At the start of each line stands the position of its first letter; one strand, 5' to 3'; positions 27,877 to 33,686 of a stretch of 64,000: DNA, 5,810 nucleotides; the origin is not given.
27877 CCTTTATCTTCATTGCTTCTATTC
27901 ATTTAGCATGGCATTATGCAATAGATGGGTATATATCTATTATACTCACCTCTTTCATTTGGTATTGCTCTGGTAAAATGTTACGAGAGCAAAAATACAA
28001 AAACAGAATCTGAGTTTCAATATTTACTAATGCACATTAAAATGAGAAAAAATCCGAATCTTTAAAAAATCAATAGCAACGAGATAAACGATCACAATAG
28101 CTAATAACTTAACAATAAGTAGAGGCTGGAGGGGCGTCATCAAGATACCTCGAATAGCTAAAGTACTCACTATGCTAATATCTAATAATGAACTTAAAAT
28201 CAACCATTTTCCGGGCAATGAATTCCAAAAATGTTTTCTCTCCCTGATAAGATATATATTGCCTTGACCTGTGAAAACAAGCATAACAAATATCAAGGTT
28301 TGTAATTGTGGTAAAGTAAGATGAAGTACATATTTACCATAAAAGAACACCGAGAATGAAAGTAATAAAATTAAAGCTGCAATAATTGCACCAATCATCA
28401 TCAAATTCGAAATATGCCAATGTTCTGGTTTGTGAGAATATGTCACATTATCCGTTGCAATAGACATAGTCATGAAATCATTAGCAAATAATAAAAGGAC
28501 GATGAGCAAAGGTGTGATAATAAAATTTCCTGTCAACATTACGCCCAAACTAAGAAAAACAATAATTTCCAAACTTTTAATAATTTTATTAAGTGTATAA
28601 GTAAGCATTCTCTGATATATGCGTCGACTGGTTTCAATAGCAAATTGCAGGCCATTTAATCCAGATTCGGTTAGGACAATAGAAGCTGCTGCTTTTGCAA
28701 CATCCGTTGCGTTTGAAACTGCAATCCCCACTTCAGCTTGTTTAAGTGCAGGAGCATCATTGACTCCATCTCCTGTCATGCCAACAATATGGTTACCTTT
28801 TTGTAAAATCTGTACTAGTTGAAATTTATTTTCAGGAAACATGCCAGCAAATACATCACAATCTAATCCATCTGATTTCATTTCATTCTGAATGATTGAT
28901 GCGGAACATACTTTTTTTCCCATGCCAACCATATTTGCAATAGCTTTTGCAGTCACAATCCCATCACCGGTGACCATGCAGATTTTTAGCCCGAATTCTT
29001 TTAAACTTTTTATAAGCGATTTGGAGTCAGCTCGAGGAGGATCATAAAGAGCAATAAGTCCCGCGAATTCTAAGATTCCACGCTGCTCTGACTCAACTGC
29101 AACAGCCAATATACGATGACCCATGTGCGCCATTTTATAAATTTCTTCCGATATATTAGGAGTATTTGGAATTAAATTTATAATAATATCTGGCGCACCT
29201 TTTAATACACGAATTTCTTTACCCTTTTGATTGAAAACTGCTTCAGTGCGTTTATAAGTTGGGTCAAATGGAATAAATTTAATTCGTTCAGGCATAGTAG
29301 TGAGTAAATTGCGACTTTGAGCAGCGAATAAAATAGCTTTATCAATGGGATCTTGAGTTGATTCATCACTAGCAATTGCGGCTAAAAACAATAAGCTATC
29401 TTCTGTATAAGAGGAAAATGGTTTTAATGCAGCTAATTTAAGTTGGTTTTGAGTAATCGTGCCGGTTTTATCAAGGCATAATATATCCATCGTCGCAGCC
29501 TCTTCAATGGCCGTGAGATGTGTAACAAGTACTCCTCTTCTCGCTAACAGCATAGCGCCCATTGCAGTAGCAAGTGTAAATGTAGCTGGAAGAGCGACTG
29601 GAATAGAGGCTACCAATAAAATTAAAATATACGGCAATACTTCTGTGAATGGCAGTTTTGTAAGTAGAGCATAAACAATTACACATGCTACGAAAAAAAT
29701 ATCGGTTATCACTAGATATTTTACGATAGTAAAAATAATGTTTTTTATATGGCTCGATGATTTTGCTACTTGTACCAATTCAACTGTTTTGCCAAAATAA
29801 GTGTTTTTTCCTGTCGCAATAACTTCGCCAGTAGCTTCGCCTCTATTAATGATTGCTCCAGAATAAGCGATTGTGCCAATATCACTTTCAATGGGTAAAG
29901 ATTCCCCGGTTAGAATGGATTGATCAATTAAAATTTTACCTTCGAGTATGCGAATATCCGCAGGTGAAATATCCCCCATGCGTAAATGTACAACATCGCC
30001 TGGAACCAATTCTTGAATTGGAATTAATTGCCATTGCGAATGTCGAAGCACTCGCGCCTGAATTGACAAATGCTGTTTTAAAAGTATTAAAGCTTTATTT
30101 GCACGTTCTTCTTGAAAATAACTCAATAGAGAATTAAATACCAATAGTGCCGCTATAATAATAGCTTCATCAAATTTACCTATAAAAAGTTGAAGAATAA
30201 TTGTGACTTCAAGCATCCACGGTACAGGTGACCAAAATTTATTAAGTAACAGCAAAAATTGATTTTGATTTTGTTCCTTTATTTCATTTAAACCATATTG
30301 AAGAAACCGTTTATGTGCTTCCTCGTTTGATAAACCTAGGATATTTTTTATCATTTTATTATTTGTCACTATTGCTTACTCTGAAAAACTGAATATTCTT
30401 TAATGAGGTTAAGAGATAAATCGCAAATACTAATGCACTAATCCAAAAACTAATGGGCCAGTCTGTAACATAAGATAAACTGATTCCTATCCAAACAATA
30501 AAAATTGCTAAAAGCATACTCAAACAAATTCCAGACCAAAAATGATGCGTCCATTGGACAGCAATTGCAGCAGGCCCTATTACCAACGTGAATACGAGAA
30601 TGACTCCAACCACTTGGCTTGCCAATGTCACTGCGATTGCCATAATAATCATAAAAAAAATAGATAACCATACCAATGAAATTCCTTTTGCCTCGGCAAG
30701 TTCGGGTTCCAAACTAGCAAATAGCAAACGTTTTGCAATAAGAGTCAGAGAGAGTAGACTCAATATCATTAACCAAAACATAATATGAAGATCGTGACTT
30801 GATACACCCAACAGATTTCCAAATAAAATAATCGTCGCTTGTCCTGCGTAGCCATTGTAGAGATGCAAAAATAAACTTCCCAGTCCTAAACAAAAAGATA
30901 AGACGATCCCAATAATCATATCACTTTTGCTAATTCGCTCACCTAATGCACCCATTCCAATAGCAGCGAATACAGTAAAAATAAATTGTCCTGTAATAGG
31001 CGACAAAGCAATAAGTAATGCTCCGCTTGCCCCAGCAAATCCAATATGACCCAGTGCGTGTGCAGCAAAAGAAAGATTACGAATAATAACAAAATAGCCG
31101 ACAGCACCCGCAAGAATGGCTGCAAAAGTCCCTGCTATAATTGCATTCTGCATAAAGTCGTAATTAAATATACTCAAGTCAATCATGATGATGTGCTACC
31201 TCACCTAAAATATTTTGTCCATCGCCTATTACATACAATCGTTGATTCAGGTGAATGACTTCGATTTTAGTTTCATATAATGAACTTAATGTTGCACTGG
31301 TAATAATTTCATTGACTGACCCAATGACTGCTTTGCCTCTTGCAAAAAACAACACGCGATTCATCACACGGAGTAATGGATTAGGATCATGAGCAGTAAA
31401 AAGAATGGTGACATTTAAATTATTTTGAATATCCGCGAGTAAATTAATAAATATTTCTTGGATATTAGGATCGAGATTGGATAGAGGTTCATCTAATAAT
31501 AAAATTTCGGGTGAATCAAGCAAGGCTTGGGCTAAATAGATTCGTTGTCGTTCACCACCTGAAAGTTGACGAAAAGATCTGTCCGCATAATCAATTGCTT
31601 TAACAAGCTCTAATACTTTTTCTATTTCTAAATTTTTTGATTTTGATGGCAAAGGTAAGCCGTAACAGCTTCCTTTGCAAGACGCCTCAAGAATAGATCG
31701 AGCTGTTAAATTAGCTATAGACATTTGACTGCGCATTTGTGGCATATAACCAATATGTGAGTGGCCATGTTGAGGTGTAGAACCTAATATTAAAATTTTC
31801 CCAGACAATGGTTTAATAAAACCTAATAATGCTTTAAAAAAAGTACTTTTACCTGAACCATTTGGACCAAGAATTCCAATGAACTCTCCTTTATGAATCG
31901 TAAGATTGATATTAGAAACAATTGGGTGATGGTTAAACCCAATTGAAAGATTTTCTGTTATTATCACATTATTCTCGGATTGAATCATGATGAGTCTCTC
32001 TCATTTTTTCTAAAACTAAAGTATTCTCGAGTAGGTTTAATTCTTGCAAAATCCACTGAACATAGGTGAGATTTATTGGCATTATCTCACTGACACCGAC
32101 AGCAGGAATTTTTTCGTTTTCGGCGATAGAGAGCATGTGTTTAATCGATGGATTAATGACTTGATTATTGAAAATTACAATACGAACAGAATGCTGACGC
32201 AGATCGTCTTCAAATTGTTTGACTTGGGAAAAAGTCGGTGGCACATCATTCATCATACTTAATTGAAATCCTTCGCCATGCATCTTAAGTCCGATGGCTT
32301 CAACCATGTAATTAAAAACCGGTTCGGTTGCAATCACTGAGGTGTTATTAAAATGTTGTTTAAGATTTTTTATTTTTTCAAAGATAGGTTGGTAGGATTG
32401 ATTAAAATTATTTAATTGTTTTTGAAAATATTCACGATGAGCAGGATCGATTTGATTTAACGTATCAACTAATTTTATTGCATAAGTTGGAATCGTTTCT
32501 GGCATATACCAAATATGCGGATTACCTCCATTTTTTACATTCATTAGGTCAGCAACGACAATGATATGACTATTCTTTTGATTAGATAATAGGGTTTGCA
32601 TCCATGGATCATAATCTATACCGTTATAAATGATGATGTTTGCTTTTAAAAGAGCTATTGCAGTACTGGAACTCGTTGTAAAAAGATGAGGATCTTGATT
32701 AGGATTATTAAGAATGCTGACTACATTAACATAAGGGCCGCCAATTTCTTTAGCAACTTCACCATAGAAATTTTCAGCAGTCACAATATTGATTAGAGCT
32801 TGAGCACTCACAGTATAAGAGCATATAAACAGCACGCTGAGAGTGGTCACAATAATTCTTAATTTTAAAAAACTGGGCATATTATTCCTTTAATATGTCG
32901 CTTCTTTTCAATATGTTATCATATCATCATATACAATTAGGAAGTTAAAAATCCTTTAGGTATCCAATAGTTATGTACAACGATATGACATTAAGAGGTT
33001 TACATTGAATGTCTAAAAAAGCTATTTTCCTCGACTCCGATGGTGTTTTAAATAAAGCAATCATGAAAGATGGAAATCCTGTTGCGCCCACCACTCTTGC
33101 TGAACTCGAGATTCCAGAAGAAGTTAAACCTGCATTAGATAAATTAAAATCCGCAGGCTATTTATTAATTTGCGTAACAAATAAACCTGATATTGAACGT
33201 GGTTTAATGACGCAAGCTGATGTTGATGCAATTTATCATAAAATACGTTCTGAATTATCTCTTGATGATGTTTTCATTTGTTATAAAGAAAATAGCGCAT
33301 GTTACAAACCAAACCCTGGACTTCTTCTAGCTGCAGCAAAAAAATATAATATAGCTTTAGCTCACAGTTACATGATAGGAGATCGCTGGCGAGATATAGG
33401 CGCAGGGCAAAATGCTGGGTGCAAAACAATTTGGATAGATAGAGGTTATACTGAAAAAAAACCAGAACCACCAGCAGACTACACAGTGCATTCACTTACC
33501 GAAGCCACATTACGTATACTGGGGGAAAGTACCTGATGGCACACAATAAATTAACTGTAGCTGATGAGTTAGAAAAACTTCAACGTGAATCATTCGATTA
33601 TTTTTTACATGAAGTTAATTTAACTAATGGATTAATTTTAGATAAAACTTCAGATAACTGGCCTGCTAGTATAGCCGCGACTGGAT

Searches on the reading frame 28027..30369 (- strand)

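Call 7: search_protein_families(library=pfam, proteins=[window:28027-30369:-])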
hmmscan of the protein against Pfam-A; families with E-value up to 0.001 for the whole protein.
window:28027-30369:- (780 aa): 5 families
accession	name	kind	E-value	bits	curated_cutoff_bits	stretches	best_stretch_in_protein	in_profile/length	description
PF00122.25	E1-E2_ATPase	-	6.2e-43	146.9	28.1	1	103-278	5-181/181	E1-E2 ATPase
PF00702.32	Hydrolase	-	4.9e-18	66.6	26.4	1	294-545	1-190/191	haloacid dehalogenase-like hydrolase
PF08282.18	Hydrolase_3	-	2.3e-07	31.2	20.9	1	531-573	208-250/255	haloacid dehalogenase-like hydrolase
PF00690.31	Cation_ATPase_N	-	6.9e-07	29.3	20.4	1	12-59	20-68/69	Cation transporter/ATPase, N-terminus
PF13246.12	Cation_ATPase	-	0.0008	19.8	21.7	0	336-398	18-86/91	Cation transport ATPase (P-type)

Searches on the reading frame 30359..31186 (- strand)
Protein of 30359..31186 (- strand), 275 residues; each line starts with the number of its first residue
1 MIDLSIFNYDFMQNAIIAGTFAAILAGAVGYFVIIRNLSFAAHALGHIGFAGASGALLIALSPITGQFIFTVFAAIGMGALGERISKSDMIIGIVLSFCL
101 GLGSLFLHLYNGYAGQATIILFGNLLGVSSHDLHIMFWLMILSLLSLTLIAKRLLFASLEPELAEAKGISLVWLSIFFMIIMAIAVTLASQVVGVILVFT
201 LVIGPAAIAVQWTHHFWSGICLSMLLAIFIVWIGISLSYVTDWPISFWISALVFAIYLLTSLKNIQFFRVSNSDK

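Call 7: search_protein_families(library=pfam, proteins=[window:30359-31186:-])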
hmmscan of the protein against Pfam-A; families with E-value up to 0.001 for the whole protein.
window:30359-31186:- (275 aa): 2 families
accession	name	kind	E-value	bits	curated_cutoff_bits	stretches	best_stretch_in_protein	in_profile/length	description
PF00950.22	ABC-3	-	5.5e-49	167.4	20.1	1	8-262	1-256/258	ABC 3 transport family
PF01032.23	FecCD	-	1.1e-05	25.1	26.5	1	35-258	94-305/311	FecCD transport family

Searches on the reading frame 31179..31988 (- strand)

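Call 7: search_protein_families(library=pfam, proteins=[window:31179-31988:-])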
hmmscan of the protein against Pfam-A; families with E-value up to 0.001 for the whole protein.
window:31179-31988:- (269 aa): 4 families
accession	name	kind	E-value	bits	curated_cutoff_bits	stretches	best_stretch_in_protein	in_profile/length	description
PF00005.33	ABC_tran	-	3.6e-30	105.8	25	1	25-169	2-136/137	ABC transporter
PF13304.12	AAA_21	-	2.1e-15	58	27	2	117-203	213-301/304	AAA domain, putative AbiEii toxin, Type IV TA system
PF02463.25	SMC_N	-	5.6e-06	26.4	40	1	34-194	24-193/220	RecF/RecN/SMC N terminal domain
PF13175.12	AAA_15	-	4.2e-05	23.8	32.1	0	36-60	25-49/374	AAA ATPase domain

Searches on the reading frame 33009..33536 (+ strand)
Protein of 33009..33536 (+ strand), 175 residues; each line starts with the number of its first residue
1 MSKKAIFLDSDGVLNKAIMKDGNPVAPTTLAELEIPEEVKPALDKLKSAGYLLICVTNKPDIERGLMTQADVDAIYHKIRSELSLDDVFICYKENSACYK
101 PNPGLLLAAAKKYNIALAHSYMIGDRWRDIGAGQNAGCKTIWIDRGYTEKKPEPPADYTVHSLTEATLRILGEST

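Call 3: search_protein_families(library=pfam, proteins=[window:33009-33536:+])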
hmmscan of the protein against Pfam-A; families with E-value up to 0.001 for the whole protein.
window:33009-33536:+ (175 aa): 4 families
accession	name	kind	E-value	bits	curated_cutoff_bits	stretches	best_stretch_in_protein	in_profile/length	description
PF13242.12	Hydrolase_like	-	1.4e-16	60.6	22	1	98-166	2-75/75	HAD-hyrolase-like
PF00702.32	Hydrolase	-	1.6e-12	48.6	26.4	1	33-137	97-191/191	haloacid dehalogenase-like hydrolase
PF13419.12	HAD_2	-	2.1e-11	44.7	23.8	1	32-143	77-178/178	Haloacid dehalogenase-like hydrolase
PF08645.17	PNK3P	-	0.00035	20.8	22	1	36-125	31-125/161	Polynucleotide kinase 3 phosphatase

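Call 4: search_protein_families(library=ncbifam, proteins=[window:33009-33536:+])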
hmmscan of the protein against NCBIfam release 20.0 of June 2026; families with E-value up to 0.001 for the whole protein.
window:33009-33536:+ (175 aa): 27 families (the best 25 are shown)
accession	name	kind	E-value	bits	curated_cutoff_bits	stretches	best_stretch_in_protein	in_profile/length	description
TIGR01656.1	Histidinol-ppas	subfamily_domain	7e-29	100.6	84.15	1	4-143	1-146/149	histidinol-phosphate phosphatase domain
NF006506.0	PRK08942.1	equivalog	1.3e-25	90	178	1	2-151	2-155/182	D-glycero-beta-D-manno-heptose 1,7-bisphosphate 7-phosphatase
NF005264.0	PRK06769.1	equivalog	1.2e-23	83.8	217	1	3-149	4-142/175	HAD-IIIA family hydrolase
TIGR01662.1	HAD-SF-IIIA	subfamily_domain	1.2e-22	80.5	44.6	1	4-145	1-140/141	HAD-IIIA family hydrolase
TIGR00213.1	GmhB_yaeD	subfamily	1.6e-21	76.7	149.6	1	4-153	2-159/176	D-glycero-beta-D-manno-heptose 1,7-bisphosphate 7-phosphatase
NF050049.1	HBPPhtaseGmhB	domain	1.3e-17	64.2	250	1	1-147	1-148/171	D-glycero-alpha-D-manno-heptose-1,7-bisphosphate 7-phosphatase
NF009695.0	PRK13222.1-2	equivalog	6.1e-16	58.6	225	1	37-163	97-215/226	phosphoglycolate phosphatase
NF003937.0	PRK05446.1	equivalog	1.4e-15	57.2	443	1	1-146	1-151/355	bifunctional histidinol-phosphatase/imidazoleglycerol-phosphate dehydratase HisB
TIGR02253.1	CTE7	subfamily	4.6e-14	52.7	169.75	1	25-165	85-219/221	TIGR02253 family HAD-type hydrolase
TIGR01261.1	hisB_Nterm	equivalog_domain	6.5e-14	51.8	140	1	4-144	2-147/161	histidinol-phosphatase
TIGR01449.2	PGP_bact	equivalog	5.8e-12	45.6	180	1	38-164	89-207/213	phosphoglycolate phosphatase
NF009804.0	PRK13288.1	equivalog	4.6e-09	36.1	218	1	37-144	85-182/215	pyrophosphatase PpaX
NF009696.0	PRK13222.1-3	equivalog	9.3e-09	35.3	359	1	86-154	130-197/223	N-acetylmuramic acid 6-phosphate phosphatase MupP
TIGR02254.1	YjjG_YfnB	equivalog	2.2e-07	30.6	159.9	1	89-165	139-218/223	YjjG family noncanonical pyrimidine nucleotidase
TIGR01549.1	HAD-SF-IA-v1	subfamily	4.9e-07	30.3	23.3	1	61-137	76-149/149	HAD-IA family hydrolase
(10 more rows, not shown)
